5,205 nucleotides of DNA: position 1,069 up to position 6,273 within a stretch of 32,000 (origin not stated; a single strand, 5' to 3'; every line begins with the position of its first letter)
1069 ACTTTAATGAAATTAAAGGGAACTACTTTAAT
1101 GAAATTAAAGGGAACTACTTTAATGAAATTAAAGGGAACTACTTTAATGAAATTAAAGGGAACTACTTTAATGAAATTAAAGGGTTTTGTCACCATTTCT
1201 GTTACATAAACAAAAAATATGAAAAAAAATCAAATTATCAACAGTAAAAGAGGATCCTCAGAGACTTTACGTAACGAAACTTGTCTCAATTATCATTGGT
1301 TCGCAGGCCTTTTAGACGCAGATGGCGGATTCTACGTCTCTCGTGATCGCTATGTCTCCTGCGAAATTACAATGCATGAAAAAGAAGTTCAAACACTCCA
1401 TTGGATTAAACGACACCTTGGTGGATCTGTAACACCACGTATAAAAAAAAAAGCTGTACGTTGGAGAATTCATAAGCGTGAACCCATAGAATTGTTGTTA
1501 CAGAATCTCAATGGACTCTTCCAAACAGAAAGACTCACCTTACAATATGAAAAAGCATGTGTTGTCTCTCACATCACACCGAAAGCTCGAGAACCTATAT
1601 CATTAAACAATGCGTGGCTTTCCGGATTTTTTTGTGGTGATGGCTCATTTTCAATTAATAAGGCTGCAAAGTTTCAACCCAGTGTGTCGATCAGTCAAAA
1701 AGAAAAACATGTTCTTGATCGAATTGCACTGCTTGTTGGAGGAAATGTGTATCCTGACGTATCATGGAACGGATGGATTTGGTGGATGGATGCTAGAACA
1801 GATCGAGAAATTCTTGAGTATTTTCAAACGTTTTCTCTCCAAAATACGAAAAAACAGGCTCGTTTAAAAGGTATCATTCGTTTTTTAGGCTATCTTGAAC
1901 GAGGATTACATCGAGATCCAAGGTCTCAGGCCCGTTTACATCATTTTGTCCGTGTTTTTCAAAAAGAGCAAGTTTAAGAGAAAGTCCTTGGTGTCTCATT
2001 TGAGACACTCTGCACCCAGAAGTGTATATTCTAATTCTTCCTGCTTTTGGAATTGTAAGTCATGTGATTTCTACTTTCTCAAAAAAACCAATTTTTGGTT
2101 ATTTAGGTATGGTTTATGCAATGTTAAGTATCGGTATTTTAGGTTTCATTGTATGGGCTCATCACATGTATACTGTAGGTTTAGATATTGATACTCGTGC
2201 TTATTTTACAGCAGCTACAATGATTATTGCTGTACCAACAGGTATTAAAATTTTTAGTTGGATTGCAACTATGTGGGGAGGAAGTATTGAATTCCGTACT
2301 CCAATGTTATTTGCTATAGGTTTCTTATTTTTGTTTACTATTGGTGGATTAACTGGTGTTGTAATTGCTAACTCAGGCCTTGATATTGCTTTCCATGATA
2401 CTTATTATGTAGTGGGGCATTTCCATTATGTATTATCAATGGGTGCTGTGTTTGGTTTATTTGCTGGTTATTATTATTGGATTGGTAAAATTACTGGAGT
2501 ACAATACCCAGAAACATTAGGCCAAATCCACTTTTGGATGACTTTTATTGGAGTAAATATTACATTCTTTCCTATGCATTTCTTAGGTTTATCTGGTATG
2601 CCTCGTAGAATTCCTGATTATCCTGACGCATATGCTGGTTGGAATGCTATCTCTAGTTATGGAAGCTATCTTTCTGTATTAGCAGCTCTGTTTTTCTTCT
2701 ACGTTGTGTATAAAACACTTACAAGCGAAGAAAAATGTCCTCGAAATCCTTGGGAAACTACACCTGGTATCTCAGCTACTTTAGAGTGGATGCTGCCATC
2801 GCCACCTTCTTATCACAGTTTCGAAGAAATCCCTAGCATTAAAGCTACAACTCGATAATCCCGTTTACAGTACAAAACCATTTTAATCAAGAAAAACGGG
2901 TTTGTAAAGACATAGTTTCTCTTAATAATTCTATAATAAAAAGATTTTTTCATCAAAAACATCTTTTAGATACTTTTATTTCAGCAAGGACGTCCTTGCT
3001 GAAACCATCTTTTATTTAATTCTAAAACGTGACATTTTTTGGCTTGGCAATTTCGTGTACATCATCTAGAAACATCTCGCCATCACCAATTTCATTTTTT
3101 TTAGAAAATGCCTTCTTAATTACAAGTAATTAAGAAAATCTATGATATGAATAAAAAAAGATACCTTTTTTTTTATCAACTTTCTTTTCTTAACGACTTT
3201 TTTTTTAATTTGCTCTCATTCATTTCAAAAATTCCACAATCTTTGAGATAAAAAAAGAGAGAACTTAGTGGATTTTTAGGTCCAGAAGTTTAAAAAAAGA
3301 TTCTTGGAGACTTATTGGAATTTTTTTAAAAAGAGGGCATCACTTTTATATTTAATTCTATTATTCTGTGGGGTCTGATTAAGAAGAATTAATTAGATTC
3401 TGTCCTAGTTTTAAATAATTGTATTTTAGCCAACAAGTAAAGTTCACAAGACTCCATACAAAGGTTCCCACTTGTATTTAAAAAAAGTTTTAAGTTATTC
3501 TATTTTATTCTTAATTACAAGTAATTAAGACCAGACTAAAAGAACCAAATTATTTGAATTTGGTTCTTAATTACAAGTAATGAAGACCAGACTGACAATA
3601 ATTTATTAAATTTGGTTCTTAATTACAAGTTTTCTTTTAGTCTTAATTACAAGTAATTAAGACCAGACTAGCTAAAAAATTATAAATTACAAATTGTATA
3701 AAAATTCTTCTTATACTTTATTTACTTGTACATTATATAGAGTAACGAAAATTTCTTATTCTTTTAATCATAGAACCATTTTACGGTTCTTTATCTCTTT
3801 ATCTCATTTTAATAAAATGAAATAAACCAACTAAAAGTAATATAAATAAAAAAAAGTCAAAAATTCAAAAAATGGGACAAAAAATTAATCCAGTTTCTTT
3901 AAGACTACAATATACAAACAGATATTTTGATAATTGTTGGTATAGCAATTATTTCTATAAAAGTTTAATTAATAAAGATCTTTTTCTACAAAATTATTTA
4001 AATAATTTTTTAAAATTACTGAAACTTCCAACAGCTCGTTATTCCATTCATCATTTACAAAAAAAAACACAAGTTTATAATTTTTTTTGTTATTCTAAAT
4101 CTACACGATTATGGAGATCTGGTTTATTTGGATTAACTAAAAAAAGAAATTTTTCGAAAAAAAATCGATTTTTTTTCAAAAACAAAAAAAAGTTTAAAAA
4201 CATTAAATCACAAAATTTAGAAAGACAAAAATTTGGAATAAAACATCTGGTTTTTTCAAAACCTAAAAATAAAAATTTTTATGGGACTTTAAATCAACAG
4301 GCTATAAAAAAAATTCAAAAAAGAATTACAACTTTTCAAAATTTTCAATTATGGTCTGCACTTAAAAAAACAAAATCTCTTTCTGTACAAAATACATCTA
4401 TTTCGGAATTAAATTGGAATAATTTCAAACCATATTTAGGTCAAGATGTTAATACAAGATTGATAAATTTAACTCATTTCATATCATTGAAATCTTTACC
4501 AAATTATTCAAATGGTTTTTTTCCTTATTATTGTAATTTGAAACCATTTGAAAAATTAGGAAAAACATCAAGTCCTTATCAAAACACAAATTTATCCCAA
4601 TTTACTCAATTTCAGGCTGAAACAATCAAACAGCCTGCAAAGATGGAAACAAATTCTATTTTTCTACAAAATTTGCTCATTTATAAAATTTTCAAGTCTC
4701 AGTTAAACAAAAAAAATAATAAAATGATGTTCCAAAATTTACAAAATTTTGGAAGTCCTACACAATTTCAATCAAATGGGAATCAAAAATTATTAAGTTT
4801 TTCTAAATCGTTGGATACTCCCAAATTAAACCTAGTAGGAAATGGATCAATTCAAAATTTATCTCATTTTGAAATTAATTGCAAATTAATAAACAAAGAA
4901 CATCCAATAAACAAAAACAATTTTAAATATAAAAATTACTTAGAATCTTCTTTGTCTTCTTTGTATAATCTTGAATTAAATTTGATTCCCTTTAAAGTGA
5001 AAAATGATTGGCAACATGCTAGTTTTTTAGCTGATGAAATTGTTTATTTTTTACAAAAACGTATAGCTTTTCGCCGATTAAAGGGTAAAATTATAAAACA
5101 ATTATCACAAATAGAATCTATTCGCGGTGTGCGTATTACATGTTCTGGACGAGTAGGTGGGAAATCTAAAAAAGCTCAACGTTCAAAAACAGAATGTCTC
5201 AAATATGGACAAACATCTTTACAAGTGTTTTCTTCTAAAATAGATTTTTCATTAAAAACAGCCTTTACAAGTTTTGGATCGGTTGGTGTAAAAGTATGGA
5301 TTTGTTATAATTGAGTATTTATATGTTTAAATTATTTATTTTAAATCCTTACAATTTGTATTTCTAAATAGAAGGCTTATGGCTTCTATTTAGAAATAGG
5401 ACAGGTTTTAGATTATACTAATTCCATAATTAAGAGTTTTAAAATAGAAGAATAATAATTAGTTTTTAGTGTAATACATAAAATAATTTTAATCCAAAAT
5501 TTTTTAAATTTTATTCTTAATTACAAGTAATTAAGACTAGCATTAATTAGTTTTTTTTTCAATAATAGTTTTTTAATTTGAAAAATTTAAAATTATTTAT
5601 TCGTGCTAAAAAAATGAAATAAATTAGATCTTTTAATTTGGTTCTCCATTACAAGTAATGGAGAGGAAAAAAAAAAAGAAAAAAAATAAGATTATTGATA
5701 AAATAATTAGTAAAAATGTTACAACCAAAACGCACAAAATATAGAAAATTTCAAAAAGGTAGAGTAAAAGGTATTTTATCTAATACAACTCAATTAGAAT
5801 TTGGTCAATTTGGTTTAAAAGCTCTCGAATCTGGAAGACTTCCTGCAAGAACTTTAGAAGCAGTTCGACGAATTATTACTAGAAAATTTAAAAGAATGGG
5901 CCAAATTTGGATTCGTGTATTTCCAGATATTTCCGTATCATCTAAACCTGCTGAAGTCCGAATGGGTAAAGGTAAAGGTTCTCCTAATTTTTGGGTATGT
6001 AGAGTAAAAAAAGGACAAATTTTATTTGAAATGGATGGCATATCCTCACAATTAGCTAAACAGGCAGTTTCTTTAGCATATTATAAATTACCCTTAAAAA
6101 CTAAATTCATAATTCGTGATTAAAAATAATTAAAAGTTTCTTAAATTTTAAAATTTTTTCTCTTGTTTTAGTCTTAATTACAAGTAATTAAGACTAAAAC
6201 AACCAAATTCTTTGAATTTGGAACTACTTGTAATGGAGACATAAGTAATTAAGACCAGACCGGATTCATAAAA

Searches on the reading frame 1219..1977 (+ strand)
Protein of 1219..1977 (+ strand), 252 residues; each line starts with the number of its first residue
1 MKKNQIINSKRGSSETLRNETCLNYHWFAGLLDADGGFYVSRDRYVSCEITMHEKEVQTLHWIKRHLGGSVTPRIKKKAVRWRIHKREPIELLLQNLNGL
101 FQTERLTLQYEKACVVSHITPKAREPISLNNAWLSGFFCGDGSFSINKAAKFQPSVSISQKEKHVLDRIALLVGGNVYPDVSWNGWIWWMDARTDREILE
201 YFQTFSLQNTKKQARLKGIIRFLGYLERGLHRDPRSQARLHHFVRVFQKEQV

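Call 8: search_protein_families(library=pfam, proteins=[window:1219-1977:+])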
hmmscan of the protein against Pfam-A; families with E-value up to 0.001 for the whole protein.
window:1219-1977:+ (252 aa): 2 families
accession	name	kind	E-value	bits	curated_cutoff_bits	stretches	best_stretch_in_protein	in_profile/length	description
PF00961.24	LAGLIDADG_1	-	1.9e-12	48.4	23.1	2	29-99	2-84/102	LAGLIDADG endonuclease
PF14528.11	LAGLIDADG_3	-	1.6e-07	31.9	22.5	0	131-172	4-42/82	LAGLIDADG-like domain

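Call 17: find_encoding_contigs(protein=window:1219-1977:+, flank=10000, max_places=3)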
Protein window:1219-1977:+ (252 aa): 7 contigs read that carry it; 3 places shown.
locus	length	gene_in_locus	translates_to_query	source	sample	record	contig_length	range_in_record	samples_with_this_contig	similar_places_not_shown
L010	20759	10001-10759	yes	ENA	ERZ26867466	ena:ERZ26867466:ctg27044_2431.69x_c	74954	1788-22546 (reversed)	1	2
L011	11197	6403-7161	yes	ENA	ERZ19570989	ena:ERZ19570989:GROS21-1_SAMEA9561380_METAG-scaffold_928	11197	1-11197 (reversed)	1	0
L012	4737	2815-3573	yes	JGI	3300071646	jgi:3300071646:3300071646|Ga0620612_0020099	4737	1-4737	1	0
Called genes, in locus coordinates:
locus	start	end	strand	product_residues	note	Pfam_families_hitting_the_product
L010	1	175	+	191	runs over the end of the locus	PF05405:Mt_ATP-synt_B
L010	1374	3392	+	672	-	PF00662:Proton_antipo_N, PF00361:Proton_antipo_M, PF06455:NADH5_C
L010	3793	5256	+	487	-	PF00361:Proton_antipo_M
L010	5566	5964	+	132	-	-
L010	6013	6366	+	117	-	-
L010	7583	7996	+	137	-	PF00115:COX1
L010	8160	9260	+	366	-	PF00961:LAGLIDADG_1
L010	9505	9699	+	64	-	PF00115:COX1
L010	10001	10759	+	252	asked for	PF00961:LAGLIDADG_1 (faint), PF14528:LAGLIDADG_3 (faint)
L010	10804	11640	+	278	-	PF00115:COX1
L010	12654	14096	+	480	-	PF00189:Ribosomal_S3_C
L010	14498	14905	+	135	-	PF00252:Ribosomal_L16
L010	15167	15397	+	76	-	PF00203:Ribosomal_S19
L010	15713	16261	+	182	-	-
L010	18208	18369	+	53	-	-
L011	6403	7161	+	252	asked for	PF00961:LAGLIDADG_1 (faint), PF14528:LAGLIDADG_3 (faint)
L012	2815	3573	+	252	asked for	PF00961:LAGLIDADG_1 (faint), PF14528:LAGLIDADG_3 (faint)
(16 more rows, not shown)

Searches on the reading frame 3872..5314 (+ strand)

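Call 8: search_protein_families(library=pfam, proteins=[window:3872-5314:+])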
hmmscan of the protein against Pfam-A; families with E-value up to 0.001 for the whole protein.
window:3872-5314:+ (480 aa): 1 family
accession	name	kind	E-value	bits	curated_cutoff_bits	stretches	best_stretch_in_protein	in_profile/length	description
PF00189.25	Ribosomal_S3_C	-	7.5e-16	58.9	34.1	1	391-477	2-83/83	Ribosomal protein S3, C-terminal domain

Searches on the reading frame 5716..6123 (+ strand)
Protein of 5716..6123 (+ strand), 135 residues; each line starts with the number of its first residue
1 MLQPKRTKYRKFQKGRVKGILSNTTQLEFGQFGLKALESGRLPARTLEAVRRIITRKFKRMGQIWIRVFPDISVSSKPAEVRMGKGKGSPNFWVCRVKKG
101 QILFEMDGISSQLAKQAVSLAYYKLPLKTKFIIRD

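Call 8: search_protein_families(library=pfam, proteins=[window:5716-6123:+])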
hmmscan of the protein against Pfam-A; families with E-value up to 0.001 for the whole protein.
window:5716-6123:+ (135 aa): 1 family
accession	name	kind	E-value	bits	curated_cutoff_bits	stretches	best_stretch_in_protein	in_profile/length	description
PF00252.24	Ribosomal_L16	-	3.4e-47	160.1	27.9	1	4-132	1-132/132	Ribosomal protein L16p/L10e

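Call 68: find_related_loci(query=window:5716-6123:+, collection=metagenome_contigs, flank=10000)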
Query window:5716-6123:+ (135 aa) in metagenome_contigs; peptide patterns used: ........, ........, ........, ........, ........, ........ (x = any residue, [..] = any of these).
600 stretches matched a pattern (row limit reached: there are more); 598 encode a relative of the query (tblastn E <= 1e-3); the best 80 are kept; 80 distinct loci.
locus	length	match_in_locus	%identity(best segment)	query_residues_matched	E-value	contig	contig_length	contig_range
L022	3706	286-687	62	1-134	4e-55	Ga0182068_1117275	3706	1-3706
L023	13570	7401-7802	60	1-134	8e-55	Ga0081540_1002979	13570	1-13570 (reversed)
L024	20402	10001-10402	61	1-134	1e-54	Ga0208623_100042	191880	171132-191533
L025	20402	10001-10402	60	1-134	1e-54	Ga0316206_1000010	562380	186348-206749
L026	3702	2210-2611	60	1-134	1e-54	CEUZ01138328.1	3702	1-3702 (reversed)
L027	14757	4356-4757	60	1-134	4e-54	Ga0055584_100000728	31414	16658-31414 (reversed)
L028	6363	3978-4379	62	1-134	4e-54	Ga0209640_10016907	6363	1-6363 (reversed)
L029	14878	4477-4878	62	1-134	5e-54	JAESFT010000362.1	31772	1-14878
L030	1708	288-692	59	1-135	2e-55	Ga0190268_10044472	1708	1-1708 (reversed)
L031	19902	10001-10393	63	1-131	1e-53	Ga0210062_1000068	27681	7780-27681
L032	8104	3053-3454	60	1-134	6e-53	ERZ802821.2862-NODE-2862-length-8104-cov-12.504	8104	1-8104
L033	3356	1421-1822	60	1-134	6e-53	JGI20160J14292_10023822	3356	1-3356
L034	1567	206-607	60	1-134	9e-55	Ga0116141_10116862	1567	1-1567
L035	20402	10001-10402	60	1-134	1e-52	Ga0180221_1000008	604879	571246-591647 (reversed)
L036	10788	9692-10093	58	1-134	1e-52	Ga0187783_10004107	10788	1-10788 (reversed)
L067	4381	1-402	57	1-134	6e-51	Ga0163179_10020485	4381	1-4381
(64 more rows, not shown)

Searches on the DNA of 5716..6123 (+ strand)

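Call 70: search_rna_families(sources=[L067, L031], threshold=gathering)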
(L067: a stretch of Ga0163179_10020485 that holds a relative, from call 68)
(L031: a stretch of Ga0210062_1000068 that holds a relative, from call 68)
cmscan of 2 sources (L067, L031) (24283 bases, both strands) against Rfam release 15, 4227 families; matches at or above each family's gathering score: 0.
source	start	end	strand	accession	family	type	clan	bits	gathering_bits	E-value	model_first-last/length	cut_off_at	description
